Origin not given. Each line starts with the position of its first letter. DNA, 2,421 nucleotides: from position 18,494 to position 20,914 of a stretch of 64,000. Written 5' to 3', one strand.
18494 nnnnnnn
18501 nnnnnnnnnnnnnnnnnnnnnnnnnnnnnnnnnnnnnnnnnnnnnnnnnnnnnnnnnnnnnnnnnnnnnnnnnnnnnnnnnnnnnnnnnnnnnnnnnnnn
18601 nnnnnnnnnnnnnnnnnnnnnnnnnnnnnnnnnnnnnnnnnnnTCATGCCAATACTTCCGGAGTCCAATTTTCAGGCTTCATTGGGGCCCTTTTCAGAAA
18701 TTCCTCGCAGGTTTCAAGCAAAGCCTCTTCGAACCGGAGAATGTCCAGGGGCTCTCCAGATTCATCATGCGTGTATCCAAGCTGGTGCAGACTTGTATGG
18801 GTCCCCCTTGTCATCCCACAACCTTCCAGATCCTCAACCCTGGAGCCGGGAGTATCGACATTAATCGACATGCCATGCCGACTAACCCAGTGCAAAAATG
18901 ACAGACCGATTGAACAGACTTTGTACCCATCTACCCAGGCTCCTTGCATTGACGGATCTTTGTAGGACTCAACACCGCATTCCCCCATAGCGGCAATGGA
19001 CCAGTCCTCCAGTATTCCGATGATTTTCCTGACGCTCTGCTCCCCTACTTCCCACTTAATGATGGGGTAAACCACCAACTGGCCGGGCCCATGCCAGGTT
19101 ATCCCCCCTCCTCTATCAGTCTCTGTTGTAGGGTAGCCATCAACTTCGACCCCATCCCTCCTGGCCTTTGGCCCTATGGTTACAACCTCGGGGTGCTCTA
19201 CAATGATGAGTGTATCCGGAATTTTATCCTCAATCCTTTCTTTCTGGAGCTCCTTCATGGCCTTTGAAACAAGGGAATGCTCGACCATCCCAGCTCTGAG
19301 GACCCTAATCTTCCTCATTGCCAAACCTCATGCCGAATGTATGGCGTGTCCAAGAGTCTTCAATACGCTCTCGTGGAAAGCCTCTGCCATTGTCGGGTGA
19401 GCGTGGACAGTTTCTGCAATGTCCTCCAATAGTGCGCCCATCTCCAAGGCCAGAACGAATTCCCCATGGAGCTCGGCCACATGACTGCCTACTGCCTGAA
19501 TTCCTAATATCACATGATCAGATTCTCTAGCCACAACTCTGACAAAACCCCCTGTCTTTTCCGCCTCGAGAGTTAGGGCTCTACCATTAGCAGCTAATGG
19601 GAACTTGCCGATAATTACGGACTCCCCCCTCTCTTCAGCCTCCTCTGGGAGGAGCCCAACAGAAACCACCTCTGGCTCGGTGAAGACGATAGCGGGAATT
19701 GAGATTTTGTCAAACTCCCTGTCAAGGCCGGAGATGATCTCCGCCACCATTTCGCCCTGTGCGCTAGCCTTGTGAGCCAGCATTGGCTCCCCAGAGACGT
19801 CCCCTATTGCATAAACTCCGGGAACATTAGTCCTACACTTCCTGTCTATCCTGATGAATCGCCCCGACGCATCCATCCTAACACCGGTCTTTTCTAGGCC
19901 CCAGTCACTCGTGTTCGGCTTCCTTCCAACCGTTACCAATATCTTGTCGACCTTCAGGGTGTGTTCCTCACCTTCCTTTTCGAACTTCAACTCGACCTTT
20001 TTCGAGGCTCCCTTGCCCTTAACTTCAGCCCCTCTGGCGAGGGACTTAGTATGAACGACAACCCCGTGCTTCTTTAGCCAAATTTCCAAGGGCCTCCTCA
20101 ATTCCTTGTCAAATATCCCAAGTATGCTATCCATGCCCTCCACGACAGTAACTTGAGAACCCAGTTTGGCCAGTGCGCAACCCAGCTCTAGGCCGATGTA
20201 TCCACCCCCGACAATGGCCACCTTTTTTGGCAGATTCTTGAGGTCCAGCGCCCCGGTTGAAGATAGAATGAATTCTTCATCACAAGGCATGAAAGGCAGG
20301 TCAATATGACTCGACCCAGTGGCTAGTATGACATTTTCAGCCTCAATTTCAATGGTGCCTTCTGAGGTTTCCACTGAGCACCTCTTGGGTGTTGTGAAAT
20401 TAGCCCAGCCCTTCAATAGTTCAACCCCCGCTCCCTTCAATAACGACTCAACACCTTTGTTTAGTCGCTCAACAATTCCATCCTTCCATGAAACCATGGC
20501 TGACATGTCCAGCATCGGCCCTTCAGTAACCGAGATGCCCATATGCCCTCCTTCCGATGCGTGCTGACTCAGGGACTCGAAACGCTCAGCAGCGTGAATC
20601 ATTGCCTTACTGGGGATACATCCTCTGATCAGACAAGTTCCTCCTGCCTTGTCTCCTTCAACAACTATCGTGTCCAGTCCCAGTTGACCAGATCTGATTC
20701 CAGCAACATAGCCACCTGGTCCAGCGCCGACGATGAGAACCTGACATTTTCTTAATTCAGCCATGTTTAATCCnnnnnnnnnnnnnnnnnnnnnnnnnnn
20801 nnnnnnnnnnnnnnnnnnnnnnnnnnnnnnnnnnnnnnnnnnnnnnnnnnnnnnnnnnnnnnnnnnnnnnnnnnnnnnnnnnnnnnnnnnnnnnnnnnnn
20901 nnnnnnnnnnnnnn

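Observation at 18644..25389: Complete 2-oxoacid dehydrogenase complex operon bracketed by both lipoylation genes, with overlapping start/stop codons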

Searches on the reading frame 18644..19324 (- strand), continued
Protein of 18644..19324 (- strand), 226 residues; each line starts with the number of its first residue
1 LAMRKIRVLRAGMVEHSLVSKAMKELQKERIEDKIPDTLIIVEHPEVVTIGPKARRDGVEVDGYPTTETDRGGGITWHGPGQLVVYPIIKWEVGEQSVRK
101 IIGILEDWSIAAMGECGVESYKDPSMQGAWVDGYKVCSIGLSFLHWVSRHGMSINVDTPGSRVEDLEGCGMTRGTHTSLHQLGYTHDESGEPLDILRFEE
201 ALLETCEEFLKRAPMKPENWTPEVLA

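Call 64: find_encoding_contigs(protein=P0118, flank=9000, max_places=1)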
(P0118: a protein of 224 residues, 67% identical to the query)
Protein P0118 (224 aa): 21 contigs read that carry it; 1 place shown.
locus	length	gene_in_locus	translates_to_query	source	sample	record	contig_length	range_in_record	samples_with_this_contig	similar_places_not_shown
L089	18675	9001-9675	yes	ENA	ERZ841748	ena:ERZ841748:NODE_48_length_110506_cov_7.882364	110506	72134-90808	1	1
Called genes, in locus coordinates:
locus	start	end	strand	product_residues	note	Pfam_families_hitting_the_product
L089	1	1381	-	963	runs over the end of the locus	-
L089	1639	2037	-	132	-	PF02152:FolB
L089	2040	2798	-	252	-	PF00106:adh_short, PF08659:KR, PF13561:adh_short_C2, PF21777:SDR-like (faint)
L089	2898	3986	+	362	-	PF16881:LIAS_N, PF04055:Radical_SAM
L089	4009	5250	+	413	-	PF00676:E1_dh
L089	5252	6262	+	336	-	PF02779:Transket_pyr, PF02780:Transketolase_C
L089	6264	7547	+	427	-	PF00364:Biotin_lipoyl, PF02817:E3_binding, PF00198:2-oxoacid_dh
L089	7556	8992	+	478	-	PF00890:FAD_binding_2 (faint), PF01494:FAD_binding_3 (faint), PF07992:Pyr_redox_2, PF12831:FAD_oxidored (weak), PF13738:Pyr_redox_3, PF00070:Pyr_redox, PF02852:Pyr_redox_dim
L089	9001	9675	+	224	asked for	PF21948:LplA-B_cat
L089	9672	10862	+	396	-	PF00266:Aminotran_5, PF01041:DegT_DnrJ_EryC1, PF01053:Cys_Met_Meta_PP (weak)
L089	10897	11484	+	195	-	PF02441:Flavoprotein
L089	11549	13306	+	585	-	PF02037:SAP, PF04389:Peptidase_M28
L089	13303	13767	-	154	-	PF00578:AhpC-TSA, PF08534:Redoxin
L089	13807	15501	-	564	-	PF00750:tRNA-synt_1d, PF00133:tRNA-synt_1 (weak), PF05746:DALR_1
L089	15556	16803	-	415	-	PF03463:eRF1_1, PF18854:baeRF_family10, PF03464:eRF1_2, PF18859:acVLRF1, PF03465:eRF1_3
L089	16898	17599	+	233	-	PF00696:AA_kinase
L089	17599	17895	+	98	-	PF09889:DUF2116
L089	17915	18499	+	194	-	-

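Call 72: find_homologous_proteins(query=L012:9956-10630:+, max_evalue=1e-30)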
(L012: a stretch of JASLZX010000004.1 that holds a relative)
Query L012:9956-10630:+ (224 aa): 2138 proteins with E <= 1e-30 among 5875 candidates; the best 120 are listed.
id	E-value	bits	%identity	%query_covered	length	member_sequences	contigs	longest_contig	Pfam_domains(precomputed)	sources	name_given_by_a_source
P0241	3.2e-139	480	97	100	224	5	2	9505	PF21948.2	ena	-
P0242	1.4e-133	462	93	100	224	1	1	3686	PF21948.2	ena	-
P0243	8.5e-132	456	91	100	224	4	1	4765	PF21948.2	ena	-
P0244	2.0e-131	454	91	100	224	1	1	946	PF21948.2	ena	-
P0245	2.3e-131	454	91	100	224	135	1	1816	PF21948.2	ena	-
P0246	2.6e-129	448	90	100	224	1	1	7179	PF21948.2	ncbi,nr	ncbi:MAG: lipoyl(octanoyl) transferase LipB [Candidatus Poseidoniia archaeon]|nr:lipoyl(octanoyl) tr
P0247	1.3e-128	445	89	100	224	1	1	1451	PF21948.2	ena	-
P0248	2.5e-117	408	81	100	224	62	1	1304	PF21948.2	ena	-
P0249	1.8e-116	406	78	100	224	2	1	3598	PF21948.2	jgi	-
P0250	3.1e-116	405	78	100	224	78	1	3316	PF21948.2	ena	-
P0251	2.2e-115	402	79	100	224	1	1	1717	PF21948.2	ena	-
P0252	6.9e-115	400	78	100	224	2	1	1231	PF21948.2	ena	-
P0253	3.5e-113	395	78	100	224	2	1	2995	PF21948.2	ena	-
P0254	6.7e-113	394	77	100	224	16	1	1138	PF21948.2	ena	-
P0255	1.2e-112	393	77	100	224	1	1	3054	PF21948.2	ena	-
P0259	3.7e-85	303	60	92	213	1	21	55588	PF21948.2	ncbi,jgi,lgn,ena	-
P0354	1.4e-82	295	63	88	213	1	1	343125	PF21948.2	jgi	-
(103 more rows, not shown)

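Call 73: find_encoding_contigs(protein=P0354, flank=9000, max_places=1)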
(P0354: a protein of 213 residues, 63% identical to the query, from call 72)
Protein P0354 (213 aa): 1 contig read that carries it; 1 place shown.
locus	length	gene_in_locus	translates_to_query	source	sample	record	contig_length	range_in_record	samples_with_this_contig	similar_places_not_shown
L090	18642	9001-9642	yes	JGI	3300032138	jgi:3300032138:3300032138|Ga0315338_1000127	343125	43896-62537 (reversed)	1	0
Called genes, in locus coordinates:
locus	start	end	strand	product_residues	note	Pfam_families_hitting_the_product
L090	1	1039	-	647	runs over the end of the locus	PF08309:LVIVD (faint)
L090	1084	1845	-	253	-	PF01112:Asparaginase_2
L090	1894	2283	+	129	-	PF03061:4HBT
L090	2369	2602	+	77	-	-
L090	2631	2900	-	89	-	-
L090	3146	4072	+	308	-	PF16881:LIAS_N, PF04055:Radical_SAM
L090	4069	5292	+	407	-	PF12573:OxoDH_E1alpha_N, PF00676:E1_dh, PF02775:TPP_enzyme_C (faint)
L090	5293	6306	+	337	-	PF02779:Transket_pyr, PF02780:Transketolase_C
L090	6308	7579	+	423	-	-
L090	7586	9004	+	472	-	PF01134:GIDA (weak), PF01494:FAD_binding_3 (faint), PF07992:Pyr_redox_2, PF12831:FAD_oxidored (weak), PF13450:NAD_binding_8 (faint), PF13738:Pyr_redox_3 (faint), PF00070:Pyr_redox, PF02852:Pyr_redox_dim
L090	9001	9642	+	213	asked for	PF21948:LplA-B_cat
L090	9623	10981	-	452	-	PF00579:tRNA-synt_1b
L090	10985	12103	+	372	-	PF00817:IMS, PF11798:IMS_HHH, PF11799:IMS_C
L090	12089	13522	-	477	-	PF03215:Rad17, PF00004:AAA, PF21960:RCF1-5-like_lid (weak)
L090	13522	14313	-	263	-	-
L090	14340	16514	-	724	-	PF00270:DEAD, PF04851:ResIII, PF22527:DEXQc_Suv3 (weak), PF00271:Helicase_C, PF20470:HTH_61 (weak), PF21280:Helicase_dom4_arc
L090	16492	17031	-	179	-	-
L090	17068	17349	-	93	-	-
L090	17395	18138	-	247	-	-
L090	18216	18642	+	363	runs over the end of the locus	PF03193:RsgA_GTPase (faint), PF00350:Dynamin_N (faint), PF01926:MMR_HSR1, PF02421:FeoB_N, PF16897:MMR_HSR1_Xtn, PF02824:TGS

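Call 74: find_encoding_contigs(protein=P0259, flank=9000, max_places=1)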
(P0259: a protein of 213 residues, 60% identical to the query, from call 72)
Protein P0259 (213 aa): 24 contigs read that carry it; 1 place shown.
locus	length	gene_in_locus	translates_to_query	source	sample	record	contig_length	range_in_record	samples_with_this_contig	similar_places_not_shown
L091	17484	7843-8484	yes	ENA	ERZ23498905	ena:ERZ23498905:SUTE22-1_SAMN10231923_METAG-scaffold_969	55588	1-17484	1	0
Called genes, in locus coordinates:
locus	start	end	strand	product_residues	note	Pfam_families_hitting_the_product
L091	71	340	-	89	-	-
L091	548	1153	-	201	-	-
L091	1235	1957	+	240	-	PF09851:SHOCT (weak)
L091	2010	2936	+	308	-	PF16881:LIAS_N (weak), PF04055:Radical_SAM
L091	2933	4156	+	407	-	PF12573:OxoDH_E1alpha_N, PF00676:E1_dh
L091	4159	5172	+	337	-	PF02779:Transket_pyr, PF02780:Transketolase_C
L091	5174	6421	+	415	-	-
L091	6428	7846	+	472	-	PF01134:GIDA (faint), PF01494:FAD_binding_3 (faint), PF07992:Pyr_redox_2, PF12831:FAD_oxidored (faint), PF13738:Pyr_redox_3 (weak), PF00070:Pyr_redox, PF02852:Pyr_redox_dim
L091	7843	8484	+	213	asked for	PF21948:LplA-B_cat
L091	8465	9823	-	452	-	PF00579:tRNA-synt_1b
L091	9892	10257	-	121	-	PF05656:DUF805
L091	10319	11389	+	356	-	PF00817:IMS, PF11798:IMS_HHH (weak), PF11799:IMS_C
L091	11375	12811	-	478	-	PF03215:Rad17, PF05496:RuvB_N (weak), PF00004:AAA, PF21960:RCF1-5-like_lid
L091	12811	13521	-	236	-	-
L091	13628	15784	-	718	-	PF00270:DEAD, PF04851:ResIII, PF22527:DEXQc_Suv3 (weak), PF00271:Helicase_C, PF20470:HTH_61 (weak), PF21280:Helicase_dom4_arc, PF14520:HHH_5 (weak)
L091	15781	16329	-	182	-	-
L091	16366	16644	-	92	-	-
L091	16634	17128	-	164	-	-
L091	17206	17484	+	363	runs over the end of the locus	PF03193:RsgA_GTPase (faint), PF00350:Dynamin_N (faint), PF01926:MMR_HSR1, PF02421:FeoB_N, PF16897:MMR_HSR1_Xtn, PF02824:TGS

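Call 76: search_protein_families(library=pfam, proteins=[L090:4069-5292:+, L012:5041-6264:+], max_evalue=10)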
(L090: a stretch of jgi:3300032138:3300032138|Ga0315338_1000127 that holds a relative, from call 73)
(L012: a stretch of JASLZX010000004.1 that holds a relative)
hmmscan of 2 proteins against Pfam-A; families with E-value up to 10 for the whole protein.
L090:4069-5292:+ (407 aa): 4 families
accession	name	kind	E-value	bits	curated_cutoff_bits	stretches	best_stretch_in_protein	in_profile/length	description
PF00676.26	E1_dh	-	2.2e-93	313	22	1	80-372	2-294/300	Dehydrogenase E1 component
PF12573.13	OxoDH_E1alpha_N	-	1e-09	38.4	25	1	7-42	5-40/41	2-oxoisovalerate dehydrogenase E1 alpha subunit N terminal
PF02775.26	TPP_enzyme_C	-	2.3e-05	24.7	21.9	1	178-249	26-91/151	Thiamine pyrophosphate enzyme, C-terminal TPP binding domain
PF13292.11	DXP_synthase_N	-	0.00025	20.9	21.2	1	183-246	114-177/274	1-deoxy-D-xylulose-5-phosphate synthase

L012:5041-6264:+ (407 aa): 5 families
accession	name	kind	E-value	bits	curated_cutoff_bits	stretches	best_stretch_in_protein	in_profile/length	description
PF00676.26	E1_dh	-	1.3e-90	303.8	22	1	80-375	2-297/300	Dehydrogenase E1 component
PF12573.13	OxoDH_E1alpha_N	-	4e-16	58.9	25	1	7-42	5-40/41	2-oxoisovalerate dehydrogenase E1 alpha subunit N terminal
PF02775.26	TPP_enzyme_C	-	0.00027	21.2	21.9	1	178-249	26-91/151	Thiamine pyrophosphate enzyme, C-terminal TPP binding domain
PF13292.11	DXP_synthase_N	-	0.0051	16.6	21.2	1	183-247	114-178/274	1-deoxy-D-xylulose-5-phosphate synthase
PF03763.18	Remorin_C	-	0.069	13.4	29.7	1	324-371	10-57/107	Remorin, C-terminal region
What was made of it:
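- On Branched-chain 2-oxoacid dehydrogenase (BCKDH, EC 1.2.4.4) subtype: Orthologues in L012 (58.9 bits) and L090 (38.4 bits) pass the cut-off of 25 (call 76).
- Orthologous E1alpha proteins in L012 and L090 pass Pfam PF12573, the 2-oxoisovalerate DH E1alpha N-terminal domain (58.9 and 38.4 bits, cut-off 25; call 76). The window E1alpha N-terminus on its own does not reach a Pfam PF12573 hit (call 76). The BCKDH-specific N-terminal domain is present in orthologues (call 76).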

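Call 83: search_solved_structures(query=window:18644-19318:-, max_evalue=0.00001, show_alignments=2)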
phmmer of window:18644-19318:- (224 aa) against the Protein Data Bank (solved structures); distinct sequences matched with E-value up to 0.00001: 3.
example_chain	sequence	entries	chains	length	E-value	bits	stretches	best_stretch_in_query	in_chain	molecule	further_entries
2qht_A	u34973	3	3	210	6.1e-24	88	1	10-180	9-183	Lipoyltransferase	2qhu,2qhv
2qhs_A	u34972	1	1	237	8.6e-24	87.5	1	10-180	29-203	Lipoyltransferase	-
1w66_A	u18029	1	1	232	3.6e-23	85.5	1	4-183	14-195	LIPOYLTRANSFERASE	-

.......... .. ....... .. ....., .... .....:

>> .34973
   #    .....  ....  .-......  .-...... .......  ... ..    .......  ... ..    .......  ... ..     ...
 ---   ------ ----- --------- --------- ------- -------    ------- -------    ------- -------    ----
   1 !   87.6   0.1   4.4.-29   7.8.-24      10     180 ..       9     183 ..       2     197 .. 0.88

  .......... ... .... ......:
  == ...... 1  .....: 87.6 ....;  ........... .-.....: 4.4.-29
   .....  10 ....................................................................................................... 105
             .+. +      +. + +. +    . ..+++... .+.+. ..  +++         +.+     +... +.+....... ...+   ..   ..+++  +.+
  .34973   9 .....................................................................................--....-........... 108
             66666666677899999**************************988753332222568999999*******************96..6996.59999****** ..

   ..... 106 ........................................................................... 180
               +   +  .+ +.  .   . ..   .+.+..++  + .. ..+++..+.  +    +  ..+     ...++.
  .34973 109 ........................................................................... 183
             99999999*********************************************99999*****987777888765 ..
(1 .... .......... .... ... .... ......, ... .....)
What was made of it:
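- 18644..19318 (-): lipB octanoyltransferase (224 aa; the ORF can be extended to TTG 19324). Lys133 and Cys167 align with the K and PCG Cys of T. thermophilus LipB 2QHT (call 83).
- On Octanoyltransferase LipB: They align with K and PCG of T. thermophilus LipB 2QHT (call 83).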

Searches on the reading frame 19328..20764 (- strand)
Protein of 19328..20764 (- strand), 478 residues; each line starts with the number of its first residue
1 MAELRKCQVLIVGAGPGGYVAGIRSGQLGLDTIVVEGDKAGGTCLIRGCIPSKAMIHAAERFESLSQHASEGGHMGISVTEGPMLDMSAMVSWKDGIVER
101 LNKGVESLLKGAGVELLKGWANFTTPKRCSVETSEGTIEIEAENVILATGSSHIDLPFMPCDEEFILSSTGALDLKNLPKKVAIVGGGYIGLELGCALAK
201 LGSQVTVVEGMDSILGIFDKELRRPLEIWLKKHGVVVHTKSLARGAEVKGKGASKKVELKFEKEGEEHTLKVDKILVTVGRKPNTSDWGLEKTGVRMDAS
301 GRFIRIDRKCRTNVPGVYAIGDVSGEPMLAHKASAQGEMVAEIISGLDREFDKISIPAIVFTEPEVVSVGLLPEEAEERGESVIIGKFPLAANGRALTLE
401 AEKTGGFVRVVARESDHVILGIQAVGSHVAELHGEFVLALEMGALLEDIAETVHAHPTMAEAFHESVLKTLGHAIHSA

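Call 3: search_protein_families(library=pfam, proteins=[window:19328-20764:-])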
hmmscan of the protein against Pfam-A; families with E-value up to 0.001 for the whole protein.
window:19328-20764:- (478 aa): 8 families
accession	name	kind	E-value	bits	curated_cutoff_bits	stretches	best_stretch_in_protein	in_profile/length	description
PF07992.20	Pyr_redox_2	-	1.9e-69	234.8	26.1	1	8-337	2-291/291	Pyridine nucleotide-disulphide oxidoreductase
PF02852.28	Pyr_redox_dim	-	2e-30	105.7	25.3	1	356-466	1-109/110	Pyridine nucleotide-disulphide oxidoreductase, dimerisation domain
PF00070.33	Pyr_redox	-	3.9e-19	69.4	22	1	181-260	1-80/82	Pyridine nucleotide-disulphide oxidoreductase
PF13738.12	Pyr_redox_3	-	8e-14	52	30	1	129-321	114-305/305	Pyridine nucleotide-disulphide oxidoreductase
PF00890.30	FAD_binding_2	-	1.1e-06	28.6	20.4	0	9-42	2-36/414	FAD binding domain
PF01494.25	FAD_binding_3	-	3.4e-06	27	22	0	6-38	1-33/349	FAD binding domain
PF12831.13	FAD_oxidored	-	5.9e-05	23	27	1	8-152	1-147/416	FAD dependent oxidoreductase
PF01134.28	GIDA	-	0.00062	19.4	22.1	0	8-151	1-150/391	Glucose inhibited division protein A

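Call 4: search_protein_families(library=ncbifam, proteins=[window:19328-20764:-])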
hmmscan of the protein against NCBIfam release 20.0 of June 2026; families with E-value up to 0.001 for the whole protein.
window:19328-20764:- (478 aa): 68 families (the best 25 are shown)
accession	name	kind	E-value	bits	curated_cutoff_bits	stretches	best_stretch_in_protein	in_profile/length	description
TIGR01350.1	lipoamide_DH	equivalog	7.1e-146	486.5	408.8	1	8-476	3-460/461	dihydrolipoyl dehydrogenase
TIGR02053.1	MerA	equivalog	1.8e-87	294.3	454.45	1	8-463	2-446/465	mercury(II) reductase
NF004776.0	PRK06116.1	equivalog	3.3e-84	283.5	480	1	8-463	6-446/450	glutathione-disulfide reductase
NF004943.0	PRK06292.2-1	equivalog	3.4e-83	280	432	1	6-466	3-451/456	dihydrolipoyl dehydrogenase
NF003585.0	PRK05249.1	equivalog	6.4e-74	249.2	465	1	6-471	6-458/464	Si-specific NAD(P)(+) transhydrogenase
NF004991.0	PRK06370.1-3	subfamily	1.1e-73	248.5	620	1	8-464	37-481/509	FAD-containing oxidoreductase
NF004947.0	PRK06292.2-5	equivalog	2.7e-73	247.5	592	1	8-467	5-455/474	dihydrolipoyl dehydrogenase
TIGR01424.1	gluta_reduc_2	equivalog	2.2e-72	244.1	606.05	1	9-463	5-442/446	glutathione-disulfide reductase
TIGR01421.1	gluta_reduc_1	equivalog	2.9e-72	244.3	556.15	1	8-463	4-446/450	glutathione-disulfide reductase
NF004992.0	PRK06370.1-4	equivalog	8.5e-72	242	629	1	7-463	5-448/459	FAD-containing oxidoreductase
NF005883.0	PRK07845.1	equivalog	1.1e-71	242.2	479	1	8-466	4-455/466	NAD(P)H-quinone dehydrogenase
NF004946.0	PRK06292.2-4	subfamily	2.2e-70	237.8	634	1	7-465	4-465/487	dihydrolipoyl dehydrogenase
NF004939.0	PRK06292.1-1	equivalog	1.2e-66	225.3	435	1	5-473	4-460/476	dihydrolipoyl dehydrogenase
NF004945.0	PRK06292.2-3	equivalog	3.2e-66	224.1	494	1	5-464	2-446/457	dihydrolipoyl dehydrogenase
NF004990.0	PRK06370.1-1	equivalog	4.2e-63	213.6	842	1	6-463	4-448/459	FAD-containing oxidoreductase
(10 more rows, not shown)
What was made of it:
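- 19328..20764 (-): E3 dihydrolipoyl dehydrogenase (478 aa). TIGR01350 scores 486.5 bits against a cut-off of 408.8 (call 4).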
